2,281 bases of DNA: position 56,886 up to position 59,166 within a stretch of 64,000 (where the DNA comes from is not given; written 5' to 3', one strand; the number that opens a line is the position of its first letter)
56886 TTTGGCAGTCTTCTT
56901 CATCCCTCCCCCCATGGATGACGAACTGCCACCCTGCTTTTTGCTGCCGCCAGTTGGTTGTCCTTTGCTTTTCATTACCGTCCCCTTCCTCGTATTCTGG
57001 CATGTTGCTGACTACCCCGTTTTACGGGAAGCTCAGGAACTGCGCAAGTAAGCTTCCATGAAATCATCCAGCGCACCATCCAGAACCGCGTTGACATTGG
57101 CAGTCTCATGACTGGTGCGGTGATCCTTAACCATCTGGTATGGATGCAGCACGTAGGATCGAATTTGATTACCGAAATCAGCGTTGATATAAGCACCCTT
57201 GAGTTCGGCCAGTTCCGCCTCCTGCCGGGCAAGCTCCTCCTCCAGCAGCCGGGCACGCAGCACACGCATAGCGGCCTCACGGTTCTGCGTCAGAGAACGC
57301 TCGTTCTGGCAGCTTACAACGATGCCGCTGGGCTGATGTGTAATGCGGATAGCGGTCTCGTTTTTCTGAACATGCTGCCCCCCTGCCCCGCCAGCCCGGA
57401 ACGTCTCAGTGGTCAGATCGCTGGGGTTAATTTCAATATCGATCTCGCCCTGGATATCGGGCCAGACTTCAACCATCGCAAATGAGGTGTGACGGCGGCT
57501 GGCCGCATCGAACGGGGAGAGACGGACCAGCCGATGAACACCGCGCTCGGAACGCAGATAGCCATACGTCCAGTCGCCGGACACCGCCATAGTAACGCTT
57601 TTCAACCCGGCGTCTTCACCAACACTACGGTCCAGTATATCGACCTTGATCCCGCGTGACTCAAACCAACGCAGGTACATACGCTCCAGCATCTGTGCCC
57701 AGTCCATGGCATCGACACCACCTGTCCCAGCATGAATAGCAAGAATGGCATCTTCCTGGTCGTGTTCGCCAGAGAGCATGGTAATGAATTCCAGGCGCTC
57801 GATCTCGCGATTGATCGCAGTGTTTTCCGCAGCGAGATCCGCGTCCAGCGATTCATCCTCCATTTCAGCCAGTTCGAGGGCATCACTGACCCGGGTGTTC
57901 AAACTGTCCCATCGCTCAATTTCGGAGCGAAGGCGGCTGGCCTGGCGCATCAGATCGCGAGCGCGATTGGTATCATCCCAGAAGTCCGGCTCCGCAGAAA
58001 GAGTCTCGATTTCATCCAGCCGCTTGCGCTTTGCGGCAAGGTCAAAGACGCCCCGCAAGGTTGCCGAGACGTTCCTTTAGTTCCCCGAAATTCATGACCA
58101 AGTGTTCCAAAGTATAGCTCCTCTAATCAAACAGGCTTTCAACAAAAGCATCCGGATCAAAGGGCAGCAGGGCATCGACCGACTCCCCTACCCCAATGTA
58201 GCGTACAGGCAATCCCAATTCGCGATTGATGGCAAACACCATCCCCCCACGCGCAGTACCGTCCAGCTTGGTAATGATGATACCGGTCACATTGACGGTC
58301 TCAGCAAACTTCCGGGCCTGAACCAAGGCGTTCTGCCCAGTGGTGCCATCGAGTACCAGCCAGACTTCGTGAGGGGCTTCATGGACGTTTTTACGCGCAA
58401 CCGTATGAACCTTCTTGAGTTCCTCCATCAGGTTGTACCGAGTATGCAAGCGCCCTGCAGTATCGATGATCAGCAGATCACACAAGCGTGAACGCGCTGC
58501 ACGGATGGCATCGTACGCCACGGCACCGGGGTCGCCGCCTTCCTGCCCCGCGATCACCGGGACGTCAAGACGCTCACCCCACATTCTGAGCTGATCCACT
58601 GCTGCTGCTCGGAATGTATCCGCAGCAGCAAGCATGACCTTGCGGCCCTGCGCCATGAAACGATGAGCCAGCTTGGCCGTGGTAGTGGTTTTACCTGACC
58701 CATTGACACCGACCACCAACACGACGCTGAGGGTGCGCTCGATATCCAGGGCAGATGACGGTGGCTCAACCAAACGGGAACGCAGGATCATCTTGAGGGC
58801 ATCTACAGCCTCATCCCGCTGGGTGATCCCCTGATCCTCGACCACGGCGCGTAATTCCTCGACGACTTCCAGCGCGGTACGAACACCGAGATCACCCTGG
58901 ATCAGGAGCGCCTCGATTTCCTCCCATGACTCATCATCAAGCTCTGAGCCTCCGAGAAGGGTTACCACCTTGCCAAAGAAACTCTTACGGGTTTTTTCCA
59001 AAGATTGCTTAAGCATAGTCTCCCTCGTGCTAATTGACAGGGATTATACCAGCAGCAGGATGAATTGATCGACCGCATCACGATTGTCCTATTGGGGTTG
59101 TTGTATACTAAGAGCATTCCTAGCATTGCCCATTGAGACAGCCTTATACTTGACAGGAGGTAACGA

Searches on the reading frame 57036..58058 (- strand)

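Call 98: search_protein_families(library=pfam, proteins=[window:57036-58058:-], max_evalue=0.0001)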
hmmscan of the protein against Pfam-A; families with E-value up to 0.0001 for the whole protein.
window:57036-58058:- (341 aa): 2 families
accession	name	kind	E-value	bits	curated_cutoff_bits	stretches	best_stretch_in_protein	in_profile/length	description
PF03462.23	PCRF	-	5.1e-53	180.2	24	1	11-196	2-194/194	PCRF domain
PF00472.26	RF-1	-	1.6e-37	128.4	35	1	205-314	2-116/116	RF-1 domain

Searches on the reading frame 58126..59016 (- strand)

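Call 98: search_protein_families(library=pfam, proteins=[window:58126-59016:-], max_evalue=0.0001)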
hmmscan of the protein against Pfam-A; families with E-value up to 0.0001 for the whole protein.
window:58126-59016:- (297 aa): 6 families
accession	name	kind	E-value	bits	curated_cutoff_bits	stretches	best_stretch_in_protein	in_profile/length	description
PF00448.28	SRP54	-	2.4e-76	256.2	22.7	1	97-296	2-195/196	SRP54-type protein, GTPase domain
PF02881.24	SRP54_N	-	1.5e-10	41.5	22.4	1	17-75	8-72/75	SRP54-type protein, helical bundle domain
PF13401.12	AAA_22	-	7e-07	30.1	27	1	97-226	6-124/130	AAA domain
PF01656.29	CbiA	-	5.6e-06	26.8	25.4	1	106-269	9-103/125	CobQ/CobB/MinD/ParA nucleotide binding domain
PF13604.12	AAA_30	-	2.3e-05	24.6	27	1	97-193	19-103/191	AAA domain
PF20720.3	nSTAND3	-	8.2e-05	22.8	27.2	0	89-128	10-49/155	Novel STAND NTPase 3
